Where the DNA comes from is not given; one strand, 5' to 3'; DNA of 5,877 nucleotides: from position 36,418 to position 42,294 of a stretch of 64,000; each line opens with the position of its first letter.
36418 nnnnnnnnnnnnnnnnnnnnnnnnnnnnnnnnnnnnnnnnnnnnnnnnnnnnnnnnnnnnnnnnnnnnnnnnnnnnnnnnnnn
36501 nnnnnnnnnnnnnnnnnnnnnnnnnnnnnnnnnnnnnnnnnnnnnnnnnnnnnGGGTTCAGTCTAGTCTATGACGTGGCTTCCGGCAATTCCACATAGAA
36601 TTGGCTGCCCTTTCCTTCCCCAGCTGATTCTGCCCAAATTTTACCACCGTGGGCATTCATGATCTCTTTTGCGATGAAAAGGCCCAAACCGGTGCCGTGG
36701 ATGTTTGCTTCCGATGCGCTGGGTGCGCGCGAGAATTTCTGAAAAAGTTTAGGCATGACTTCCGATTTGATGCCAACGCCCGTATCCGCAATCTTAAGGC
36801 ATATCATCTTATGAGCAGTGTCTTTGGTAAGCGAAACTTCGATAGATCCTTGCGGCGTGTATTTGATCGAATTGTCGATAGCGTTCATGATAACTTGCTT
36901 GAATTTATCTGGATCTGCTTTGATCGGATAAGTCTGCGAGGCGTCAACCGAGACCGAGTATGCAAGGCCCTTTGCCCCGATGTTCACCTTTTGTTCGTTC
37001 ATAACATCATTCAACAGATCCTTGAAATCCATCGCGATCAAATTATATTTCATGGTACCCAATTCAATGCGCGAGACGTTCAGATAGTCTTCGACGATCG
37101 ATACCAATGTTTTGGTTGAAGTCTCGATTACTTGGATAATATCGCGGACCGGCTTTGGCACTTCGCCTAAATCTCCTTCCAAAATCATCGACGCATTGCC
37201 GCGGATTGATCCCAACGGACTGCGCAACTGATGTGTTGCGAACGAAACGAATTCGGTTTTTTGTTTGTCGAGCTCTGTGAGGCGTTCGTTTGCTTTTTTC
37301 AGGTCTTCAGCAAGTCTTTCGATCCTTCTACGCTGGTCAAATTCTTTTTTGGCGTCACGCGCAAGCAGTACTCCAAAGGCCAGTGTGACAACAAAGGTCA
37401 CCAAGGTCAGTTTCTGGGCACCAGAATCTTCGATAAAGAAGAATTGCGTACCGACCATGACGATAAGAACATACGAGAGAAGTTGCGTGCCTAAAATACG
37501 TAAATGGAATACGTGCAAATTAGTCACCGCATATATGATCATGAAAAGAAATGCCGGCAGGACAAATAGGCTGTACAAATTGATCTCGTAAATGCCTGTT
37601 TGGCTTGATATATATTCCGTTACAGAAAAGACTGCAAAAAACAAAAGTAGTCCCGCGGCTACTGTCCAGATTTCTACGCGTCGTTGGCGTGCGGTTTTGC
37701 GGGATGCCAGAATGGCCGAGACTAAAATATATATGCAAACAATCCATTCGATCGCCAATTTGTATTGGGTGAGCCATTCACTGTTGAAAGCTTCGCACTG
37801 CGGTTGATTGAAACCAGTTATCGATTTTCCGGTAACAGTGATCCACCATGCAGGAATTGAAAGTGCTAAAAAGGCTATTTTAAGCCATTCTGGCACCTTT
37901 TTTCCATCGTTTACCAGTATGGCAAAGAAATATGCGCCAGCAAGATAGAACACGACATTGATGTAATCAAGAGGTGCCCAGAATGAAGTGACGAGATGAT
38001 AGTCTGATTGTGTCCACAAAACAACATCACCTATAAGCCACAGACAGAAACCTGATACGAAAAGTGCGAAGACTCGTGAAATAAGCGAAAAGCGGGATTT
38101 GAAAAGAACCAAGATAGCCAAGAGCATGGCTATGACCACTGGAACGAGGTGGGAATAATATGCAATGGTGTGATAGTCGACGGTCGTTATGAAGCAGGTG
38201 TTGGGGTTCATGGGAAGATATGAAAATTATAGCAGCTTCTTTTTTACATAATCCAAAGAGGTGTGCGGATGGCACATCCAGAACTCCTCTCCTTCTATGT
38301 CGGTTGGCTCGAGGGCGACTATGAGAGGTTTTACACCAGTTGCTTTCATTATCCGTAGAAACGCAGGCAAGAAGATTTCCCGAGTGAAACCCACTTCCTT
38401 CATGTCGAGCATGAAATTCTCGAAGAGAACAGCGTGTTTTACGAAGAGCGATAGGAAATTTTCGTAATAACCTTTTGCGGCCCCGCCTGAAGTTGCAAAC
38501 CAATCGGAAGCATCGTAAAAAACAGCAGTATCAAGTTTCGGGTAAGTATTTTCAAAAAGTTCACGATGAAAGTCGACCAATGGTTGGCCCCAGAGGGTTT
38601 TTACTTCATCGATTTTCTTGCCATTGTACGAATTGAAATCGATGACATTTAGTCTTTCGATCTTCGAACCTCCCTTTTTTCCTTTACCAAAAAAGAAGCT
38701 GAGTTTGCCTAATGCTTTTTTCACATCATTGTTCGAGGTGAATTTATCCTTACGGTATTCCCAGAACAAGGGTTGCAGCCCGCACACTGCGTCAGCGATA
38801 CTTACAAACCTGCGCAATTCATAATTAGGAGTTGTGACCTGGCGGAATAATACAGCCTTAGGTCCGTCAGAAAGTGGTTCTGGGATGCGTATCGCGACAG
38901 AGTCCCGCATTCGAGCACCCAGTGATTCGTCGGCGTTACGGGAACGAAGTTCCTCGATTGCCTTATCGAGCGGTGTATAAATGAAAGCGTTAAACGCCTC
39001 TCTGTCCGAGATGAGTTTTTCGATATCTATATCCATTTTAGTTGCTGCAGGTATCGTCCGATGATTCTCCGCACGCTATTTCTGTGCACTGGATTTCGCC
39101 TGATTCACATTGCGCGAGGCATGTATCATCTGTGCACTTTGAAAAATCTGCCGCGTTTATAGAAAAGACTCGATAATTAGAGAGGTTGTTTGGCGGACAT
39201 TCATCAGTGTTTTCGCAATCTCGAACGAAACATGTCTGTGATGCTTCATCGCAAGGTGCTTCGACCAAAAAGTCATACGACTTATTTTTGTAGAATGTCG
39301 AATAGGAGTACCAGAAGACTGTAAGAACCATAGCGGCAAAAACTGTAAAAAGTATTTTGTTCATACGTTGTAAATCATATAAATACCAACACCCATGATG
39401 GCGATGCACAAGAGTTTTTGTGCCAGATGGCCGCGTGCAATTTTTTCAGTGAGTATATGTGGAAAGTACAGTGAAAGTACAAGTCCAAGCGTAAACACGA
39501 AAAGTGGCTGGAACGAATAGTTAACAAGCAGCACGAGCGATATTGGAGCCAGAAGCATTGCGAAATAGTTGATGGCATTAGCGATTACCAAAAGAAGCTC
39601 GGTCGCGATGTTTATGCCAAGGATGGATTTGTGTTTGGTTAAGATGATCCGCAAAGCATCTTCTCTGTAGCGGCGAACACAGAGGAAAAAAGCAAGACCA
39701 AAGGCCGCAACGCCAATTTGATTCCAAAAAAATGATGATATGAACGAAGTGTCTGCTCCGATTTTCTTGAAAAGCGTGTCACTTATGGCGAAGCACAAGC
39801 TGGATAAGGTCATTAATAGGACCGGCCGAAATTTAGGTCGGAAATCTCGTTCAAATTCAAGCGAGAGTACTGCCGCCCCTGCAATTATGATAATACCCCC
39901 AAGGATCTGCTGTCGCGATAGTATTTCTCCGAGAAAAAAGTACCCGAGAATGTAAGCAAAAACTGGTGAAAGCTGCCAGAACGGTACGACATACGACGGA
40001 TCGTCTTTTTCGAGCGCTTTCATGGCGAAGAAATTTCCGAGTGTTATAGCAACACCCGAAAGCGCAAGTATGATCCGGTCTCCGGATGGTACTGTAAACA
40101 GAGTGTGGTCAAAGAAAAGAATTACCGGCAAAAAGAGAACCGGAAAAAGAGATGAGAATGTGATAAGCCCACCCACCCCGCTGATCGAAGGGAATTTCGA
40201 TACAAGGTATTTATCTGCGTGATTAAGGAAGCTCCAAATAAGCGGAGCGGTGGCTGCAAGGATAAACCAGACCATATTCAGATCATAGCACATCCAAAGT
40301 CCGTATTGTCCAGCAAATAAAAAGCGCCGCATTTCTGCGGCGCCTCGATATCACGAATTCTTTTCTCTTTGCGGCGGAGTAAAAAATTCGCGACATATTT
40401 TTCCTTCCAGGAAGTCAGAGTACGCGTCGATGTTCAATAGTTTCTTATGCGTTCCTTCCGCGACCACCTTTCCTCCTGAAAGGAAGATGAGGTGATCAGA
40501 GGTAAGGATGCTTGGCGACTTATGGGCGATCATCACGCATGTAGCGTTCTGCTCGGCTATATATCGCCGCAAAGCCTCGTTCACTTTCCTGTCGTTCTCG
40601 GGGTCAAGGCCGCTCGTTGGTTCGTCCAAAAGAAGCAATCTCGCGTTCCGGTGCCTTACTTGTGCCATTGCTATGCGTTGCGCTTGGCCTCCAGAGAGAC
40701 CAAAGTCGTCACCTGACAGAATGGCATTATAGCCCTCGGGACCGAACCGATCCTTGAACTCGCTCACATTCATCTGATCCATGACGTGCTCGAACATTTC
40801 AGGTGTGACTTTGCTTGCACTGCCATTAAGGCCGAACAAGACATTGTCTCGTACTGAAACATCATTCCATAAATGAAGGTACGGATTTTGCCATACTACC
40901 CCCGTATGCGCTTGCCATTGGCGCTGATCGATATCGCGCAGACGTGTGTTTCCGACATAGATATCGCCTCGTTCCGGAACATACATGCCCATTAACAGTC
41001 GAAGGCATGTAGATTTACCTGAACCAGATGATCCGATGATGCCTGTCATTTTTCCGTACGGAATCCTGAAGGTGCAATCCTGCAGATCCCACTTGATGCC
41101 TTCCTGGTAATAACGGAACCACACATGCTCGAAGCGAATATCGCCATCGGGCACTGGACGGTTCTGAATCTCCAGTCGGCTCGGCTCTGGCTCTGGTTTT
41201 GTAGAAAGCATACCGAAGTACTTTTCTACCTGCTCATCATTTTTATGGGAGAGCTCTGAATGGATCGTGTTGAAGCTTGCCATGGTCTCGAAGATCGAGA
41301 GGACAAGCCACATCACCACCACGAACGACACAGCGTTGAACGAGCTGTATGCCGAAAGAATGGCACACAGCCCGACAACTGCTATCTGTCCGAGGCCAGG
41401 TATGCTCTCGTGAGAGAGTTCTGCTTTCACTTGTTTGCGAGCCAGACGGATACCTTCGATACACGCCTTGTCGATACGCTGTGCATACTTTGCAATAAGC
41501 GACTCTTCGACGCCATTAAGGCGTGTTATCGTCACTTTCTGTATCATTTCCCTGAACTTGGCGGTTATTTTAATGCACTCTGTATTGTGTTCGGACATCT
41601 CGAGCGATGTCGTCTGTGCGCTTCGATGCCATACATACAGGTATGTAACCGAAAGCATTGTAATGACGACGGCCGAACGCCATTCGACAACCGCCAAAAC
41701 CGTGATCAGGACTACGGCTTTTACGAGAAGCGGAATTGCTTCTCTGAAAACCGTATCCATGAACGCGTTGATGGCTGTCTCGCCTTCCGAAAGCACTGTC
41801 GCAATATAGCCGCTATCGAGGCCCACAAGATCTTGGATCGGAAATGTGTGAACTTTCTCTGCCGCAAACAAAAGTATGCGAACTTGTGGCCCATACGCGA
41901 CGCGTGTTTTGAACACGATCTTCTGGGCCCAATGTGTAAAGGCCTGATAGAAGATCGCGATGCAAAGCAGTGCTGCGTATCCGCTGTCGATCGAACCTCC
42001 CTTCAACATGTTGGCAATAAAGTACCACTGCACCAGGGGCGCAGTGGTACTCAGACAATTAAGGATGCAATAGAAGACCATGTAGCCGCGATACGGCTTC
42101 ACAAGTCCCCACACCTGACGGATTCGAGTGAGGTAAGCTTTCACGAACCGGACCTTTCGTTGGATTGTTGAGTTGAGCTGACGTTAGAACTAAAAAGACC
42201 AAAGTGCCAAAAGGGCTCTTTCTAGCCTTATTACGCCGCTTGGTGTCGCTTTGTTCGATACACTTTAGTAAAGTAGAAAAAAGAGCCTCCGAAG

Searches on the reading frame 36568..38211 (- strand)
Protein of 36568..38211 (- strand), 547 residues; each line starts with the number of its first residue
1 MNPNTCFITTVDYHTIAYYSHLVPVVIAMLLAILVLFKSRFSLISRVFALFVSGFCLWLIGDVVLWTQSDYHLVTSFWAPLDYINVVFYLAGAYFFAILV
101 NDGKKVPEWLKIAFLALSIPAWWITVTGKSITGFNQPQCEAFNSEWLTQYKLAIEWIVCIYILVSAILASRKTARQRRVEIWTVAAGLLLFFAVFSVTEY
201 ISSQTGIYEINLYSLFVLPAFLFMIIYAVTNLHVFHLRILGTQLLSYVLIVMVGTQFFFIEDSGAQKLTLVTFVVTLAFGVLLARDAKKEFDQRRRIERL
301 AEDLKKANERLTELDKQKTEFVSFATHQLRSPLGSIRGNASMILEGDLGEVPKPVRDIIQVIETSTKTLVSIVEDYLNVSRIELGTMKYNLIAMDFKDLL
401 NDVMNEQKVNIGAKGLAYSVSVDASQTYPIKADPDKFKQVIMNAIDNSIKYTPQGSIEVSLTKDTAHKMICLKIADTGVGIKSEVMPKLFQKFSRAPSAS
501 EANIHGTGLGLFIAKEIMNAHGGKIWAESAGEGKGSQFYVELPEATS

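Call 40: search_protein_families(library=ncbifam, proteins=[window:36568-38211:-], max_evalue=1e-10)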
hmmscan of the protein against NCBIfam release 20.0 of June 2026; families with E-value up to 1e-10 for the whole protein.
window:36568-38211:- (547 aa): 63 families (the best 25 are shown)
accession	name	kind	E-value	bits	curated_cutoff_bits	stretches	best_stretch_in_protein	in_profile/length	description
NF033092.0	HK_WalK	equivalog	4.3e-49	167.6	725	1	313-543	367-593/594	cell wall metabolism sensor histidine kinase WalK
NF046044.1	PnpS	equivalog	4.8e-49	167.4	400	1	311-543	163-390/390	two-component system histidine kinase PnpS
TIGR02956.1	TMAO_torS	equivalog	7.3e-43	146.8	676.5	1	301-543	447-681/967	TMAO reductase system sensor histidine kinase/response regulator TorS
TIGR02966.1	phoR_proteo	equivalog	5.1e-42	144.1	334.2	1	310-541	106-332/333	phosphate regulon sensor histidine kinase PhoR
NF008318.0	PRK11107.1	equivalog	6.4e-41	140.3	890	1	303-543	278-517/920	two-component sensor histidine kinase BarA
NF008302.0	PRK11091.1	equivalog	2.7e-39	135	838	1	304-543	269-504/779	aerobic respiration two-component sensor histidine kinase ArcB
NF041880.1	EPS_EpsF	equivalog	1.2e-37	129.5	900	1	302-543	258-492/492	response regulator EpsF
NF038297.2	hybrid_HK_HrmK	equivalog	7.6e-37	127.2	725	1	291-544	208-457/607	hybrid histidine kinase/response regulator HrmK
NF033093.1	HK_VicK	exception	3.9e-36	124.7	680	1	313-543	201-434/448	cell wall metabolism sensor histidine kinase VicK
NF041735.1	hist_kin_RppB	equivalog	2.4e-35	122.2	400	1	316-543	214-438/438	two-component system sensor histidine kinase RppB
NF047874.1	MASE3_PAS_HK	subfamily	4.2e-35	121.7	560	1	290-544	374-625/655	MASE3 domain-containing sensor histidine kinase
NF045901.1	HisKinLetSLeg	equivalog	4.9e-34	117.5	1650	1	307-542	282-516/906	two-component system sensor histidine kinase LetS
NF041947.1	LuxQ_Vibrio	equivalog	1.1e-33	116.2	1200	1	305-543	459-695/843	quorum-sensing autoinducer 2 sensor kinase/phosphatase LuxQ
NF040691.1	MtrAB_MtrB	equivalog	1.6e-33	116.5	450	1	297-545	250-493/507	MtrAB system histidine kinase MtrB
NF033091.0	HK_VanS_ACDEFG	equivalog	1.7e-33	116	400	1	293-543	49-293/293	vancomycin resistance histidine kinase VanS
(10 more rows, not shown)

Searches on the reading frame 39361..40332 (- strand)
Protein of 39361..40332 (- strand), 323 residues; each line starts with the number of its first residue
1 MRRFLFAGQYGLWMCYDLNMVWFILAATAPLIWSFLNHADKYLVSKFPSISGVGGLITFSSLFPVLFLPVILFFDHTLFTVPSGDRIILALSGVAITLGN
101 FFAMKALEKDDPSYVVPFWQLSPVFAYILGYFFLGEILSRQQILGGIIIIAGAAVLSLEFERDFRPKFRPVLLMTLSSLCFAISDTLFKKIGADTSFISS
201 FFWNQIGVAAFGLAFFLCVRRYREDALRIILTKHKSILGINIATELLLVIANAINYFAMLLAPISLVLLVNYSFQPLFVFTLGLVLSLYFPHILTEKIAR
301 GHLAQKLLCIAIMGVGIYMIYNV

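Call 64: search_protein_families(library=ncbifam, proteins=[window:39361-40332:-], max_evalue=0.000001)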
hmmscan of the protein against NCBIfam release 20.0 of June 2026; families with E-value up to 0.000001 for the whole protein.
window:39361-40332:- (323 aa): 1 family
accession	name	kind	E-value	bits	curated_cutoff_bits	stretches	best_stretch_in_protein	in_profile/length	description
TIGR03340.1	phn_DUF6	hypoth_equivalog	4.8e-08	33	288.15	1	52-319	27-280/281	phosphonate utilization associated putative membrane protein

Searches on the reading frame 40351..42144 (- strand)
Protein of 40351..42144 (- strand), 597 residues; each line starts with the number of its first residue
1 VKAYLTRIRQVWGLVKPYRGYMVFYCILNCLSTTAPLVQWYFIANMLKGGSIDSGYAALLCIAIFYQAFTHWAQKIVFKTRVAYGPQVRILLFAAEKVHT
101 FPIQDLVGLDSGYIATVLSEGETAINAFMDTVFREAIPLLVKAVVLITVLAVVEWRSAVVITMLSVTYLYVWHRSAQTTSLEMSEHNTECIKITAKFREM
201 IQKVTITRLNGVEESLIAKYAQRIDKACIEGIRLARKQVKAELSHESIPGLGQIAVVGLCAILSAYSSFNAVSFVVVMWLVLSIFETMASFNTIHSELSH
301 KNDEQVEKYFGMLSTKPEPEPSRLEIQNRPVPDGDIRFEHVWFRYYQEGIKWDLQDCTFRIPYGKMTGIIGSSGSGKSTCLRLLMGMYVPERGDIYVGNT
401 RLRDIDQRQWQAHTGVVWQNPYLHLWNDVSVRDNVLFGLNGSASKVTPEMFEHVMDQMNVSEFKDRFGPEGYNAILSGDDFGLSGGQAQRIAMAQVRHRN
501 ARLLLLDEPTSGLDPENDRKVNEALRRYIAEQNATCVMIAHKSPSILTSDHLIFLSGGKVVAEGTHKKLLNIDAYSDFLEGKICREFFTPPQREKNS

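Call 40: search_protein_families(library=ncbifam, proteins=[window:40351-42144:-], max_evalue=1e-10)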
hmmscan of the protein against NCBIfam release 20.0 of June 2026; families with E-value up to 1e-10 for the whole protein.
window:40351-42144:- (597 aa): 151 families (the best 25 are shown)
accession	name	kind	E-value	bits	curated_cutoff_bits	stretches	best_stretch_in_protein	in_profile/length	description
TIGR02203.1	MsbA_lipidA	equivalog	3.2e-54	184.4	602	1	122-575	123-561/572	lipid A export permease/ATP-binding protein MsbA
TIGR02857.1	CydD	equivalog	7.2e-53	180.3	435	1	19-553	2-527/529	thiol reductant ABC exporter subunit CydD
TIGR02204.1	MsbA_rel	hypoth_equivalog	1.1e-49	169.6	780.4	1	122-571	125-563/576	ABC transporter, permease/ATP-binding protein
TIGR03375.1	type_I_sec_LssB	subfamily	1.1e-49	169.4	693.1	1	142-571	274-690/696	type I secretion system permease/ATPase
TIGR00958.1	3a01208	subfamily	4.5e-47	160.8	874.6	1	135-571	281-702/711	antigen peptide transporter 2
NF010178.0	PRK13657.1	equivalog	2.2e-46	158.5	733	1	54-573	53-560/588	glucan ABC transporter ATP-binding protein/ permease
TIGR03797.1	NHLM_micro_ABC2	equivalog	1.6e-45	155.8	709.4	1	131-572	251-674/686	NHLP bacteriocin export ABC transporter permease/ATPase subunit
TIGR03796.1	NHLM_micro_ABC1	equivalog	9.3e-45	153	853.3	1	64-573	204-702/710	NHLP family bacteriocin export ABC transporter peptidase/permease/ATPase subunit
NF045513.1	HepA_fam_ABC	equivalog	3.4e-44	151.3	725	1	58-571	99-597/610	heterocyst formation ABC transporter subunit HepA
TIGR01846.1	type_I_sec_HlyB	subfamily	6.8e-43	146.9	725.55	1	320-573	440-682/694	type I secretion system permease/ATPase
NF008381.0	PRK11176.1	equivalog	6.9e-42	143.6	867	1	143-573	153-569/582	lipid A ABC transporter ATP-binding protein/permease MsbA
TIGR02868.1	CydC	equivalog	1.3e-41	142.9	329.05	1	125-542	120-529/530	thiol reductant ABC exporter subunit CydC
NF008379.0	PRK11174.1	equivalog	2.2e-41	142.2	684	1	355-573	367-574/588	heme ABC transporter permease/ATP-binding protein CydD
NF008364.0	PRK11160.1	equivalog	1.1e-39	136.5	630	1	136-576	137-569/575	heme ABC transporter ATP-binding protein/permease CydC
TIGR04520.1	ECF_ATPase_1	equivalog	5.7e-38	130.9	315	1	336-571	1-225/269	energy-coupling factor transporter ATPase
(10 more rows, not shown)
